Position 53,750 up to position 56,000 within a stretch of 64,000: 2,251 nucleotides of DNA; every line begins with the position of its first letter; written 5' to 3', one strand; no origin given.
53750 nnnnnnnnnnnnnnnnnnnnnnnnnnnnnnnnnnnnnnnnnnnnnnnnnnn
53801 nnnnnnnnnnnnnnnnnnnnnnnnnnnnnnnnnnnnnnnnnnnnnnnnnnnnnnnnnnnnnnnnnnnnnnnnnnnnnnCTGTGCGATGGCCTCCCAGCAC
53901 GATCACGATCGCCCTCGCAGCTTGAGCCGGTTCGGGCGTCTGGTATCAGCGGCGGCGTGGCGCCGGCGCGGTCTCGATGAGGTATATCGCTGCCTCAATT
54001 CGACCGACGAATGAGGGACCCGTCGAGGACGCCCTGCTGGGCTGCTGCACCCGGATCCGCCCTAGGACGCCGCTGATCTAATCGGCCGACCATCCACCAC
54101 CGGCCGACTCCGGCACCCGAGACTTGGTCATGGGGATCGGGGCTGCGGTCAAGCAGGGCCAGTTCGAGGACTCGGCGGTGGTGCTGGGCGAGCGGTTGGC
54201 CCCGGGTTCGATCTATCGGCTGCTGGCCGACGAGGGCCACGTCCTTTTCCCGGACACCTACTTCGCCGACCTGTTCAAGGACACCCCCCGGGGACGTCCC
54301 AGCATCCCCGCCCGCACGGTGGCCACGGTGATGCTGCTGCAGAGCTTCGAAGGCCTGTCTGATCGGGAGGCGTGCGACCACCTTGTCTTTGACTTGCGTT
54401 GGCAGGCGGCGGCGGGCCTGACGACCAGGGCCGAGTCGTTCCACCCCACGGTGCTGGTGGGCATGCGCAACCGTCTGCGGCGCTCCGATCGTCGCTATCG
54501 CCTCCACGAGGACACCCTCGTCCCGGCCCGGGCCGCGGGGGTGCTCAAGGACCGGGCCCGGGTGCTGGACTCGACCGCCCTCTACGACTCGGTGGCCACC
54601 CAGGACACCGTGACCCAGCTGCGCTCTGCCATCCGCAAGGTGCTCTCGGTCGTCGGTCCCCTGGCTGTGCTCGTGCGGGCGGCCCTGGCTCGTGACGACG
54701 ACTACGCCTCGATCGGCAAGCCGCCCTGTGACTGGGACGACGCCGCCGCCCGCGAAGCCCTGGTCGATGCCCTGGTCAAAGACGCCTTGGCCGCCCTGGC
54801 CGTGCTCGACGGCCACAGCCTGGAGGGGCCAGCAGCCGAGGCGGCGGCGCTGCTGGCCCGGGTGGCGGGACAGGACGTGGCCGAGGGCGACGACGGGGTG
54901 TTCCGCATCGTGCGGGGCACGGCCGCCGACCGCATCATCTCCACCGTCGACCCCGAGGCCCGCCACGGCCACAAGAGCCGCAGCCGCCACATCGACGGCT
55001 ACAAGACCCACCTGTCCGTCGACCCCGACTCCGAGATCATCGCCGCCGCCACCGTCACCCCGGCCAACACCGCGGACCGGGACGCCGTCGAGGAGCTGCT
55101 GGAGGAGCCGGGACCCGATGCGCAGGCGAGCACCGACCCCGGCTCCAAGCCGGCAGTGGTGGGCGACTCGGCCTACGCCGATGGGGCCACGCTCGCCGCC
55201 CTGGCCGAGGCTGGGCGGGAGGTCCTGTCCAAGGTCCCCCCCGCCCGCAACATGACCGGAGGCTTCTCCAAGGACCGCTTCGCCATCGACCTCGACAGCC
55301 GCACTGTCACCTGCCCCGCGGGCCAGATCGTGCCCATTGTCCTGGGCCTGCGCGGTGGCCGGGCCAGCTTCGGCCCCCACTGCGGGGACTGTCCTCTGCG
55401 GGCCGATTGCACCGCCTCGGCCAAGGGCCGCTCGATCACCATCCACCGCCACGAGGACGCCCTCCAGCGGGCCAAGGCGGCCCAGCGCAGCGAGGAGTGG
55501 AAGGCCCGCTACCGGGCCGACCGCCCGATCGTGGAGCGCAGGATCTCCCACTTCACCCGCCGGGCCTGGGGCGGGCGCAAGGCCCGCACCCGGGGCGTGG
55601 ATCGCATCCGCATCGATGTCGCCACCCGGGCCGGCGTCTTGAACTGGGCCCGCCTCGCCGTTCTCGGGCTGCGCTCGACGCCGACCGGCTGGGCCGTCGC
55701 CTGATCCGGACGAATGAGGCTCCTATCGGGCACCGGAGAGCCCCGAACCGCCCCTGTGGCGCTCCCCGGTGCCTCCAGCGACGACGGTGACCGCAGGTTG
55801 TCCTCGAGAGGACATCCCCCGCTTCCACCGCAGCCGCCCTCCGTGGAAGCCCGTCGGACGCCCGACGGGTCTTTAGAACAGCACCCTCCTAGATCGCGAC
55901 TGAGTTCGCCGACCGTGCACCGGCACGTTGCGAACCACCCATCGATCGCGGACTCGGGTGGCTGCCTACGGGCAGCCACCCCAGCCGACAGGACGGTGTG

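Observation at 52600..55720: Low-G+C block encoding a TIR-domain protein with an unknown helical C-terminal domain, next to a transposase: candidate single-gene defence system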

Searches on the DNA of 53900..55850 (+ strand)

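Call 63: search_dna_similar(query=window:53900-55850:+, collection=plasmids, mode=near, max_rows=8)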
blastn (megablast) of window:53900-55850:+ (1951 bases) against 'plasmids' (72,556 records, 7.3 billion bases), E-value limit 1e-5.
No match.

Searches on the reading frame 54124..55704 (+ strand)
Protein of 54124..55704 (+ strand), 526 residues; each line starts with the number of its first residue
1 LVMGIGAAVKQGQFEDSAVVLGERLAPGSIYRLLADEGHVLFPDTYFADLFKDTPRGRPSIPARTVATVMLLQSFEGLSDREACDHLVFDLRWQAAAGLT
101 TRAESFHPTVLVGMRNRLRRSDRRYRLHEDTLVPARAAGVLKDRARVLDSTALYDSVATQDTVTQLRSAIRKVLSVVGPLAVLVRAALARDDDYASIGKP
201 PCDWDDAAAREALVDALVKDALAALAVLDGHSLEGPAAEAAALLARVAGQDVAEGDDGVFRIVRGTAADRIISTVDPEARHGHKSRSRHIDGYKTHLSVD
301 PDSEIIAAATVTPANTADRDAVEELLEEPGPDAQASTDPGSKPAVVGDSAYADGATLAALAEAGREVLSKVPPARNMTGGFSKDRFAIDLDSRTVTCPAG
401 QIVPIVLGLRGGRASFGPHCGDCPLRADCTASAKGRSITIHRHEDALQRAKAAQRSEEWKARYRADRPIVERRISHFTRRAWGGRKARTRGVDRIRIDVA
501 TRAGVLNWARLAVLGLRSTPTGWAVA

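Call 3: search_protein_families(library=pfam, proteins=[window:54124-55704:+], max_evalue=0.1)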
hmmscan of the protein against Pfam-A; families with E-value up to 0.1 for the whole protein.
window:54124-55704:+ (526 aa): 4 families
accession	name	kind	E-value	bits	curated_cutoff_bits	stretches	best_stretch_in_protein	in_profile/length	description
PF01609.27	DDE_Tnp_1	-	1.1e-16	61.6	23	1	277-508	21-200/200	Transposase DDE domain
PF13751.12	DDE_Tnp_1_6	-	1.1e-15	58.5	25.1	1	397-511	2-124/125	Transposase DDE domain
PF05598.16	DUF772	-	9.6e-12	45.2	23.1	1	57-120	1-66/74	Transposase domain (DUF772)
PF13612.12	DDE_Tnp_1_3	-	0.0037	17.7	27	1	279-327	33-79/155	Transposase DDE domain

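Call 5: search_protein_families(library=ncbifam, proteins=[window:54124-55704:+], max_evalue=0.1)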
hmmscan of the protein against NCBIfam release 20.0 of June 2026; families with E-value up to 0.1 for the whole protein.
window:54124-55704:+ (526 aa): 9 families
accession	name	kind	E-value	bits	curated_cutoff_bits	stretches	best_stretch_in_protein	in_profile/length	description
NF033551.1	transpos_IS1182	equivalog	2.8e-89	300.2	270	1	13-513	6-487/488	IS1182 family transposase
NF033581.1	transpos_IS5_4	equivalog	1.2e-21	77.3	140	1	50-355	21-205/285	IS5 family transposase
NF033578.1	transpos_IS5_1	equivalog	5e-13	49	275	1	44-236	32-227/419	IS5 family transposase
NF033593.1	transpos_ISNCY_1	equivalog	4.9e-09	35.4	325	1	53-183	42-170/444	ISNCY family transposase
NF033579.1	transpos_IS5_2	equivalog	6.2e-06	25.9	140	1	281-367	131-207/289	IS5 family transposase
NF033520.1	transpos_IS982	equivalog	1.7e-05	24.5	130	1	279-381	99-189/243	IS982 family transposase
NF033592.1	transpos_IS4_1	equivalog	3.1e-05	23.2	115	1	284-396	130-221/332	IS4 family transposase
NF033580.1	transpos_IS5_3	equivalog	6.3e-05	22.6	110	1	286-365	119-194/258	IS5 family transposase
NF033559.2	transpos_IS1634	equivalog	0.034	13.2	100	1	280-373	153-241/483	IS1634 family transposase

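Call 91: search_protein_families(library=padloc, proteins=[window:54124-55704:+], max_evalue=0.001)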
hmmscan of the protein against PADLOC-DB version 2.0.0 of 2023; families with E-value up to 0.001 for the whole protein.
window:54124-55704:+ (526 aa): 0 families
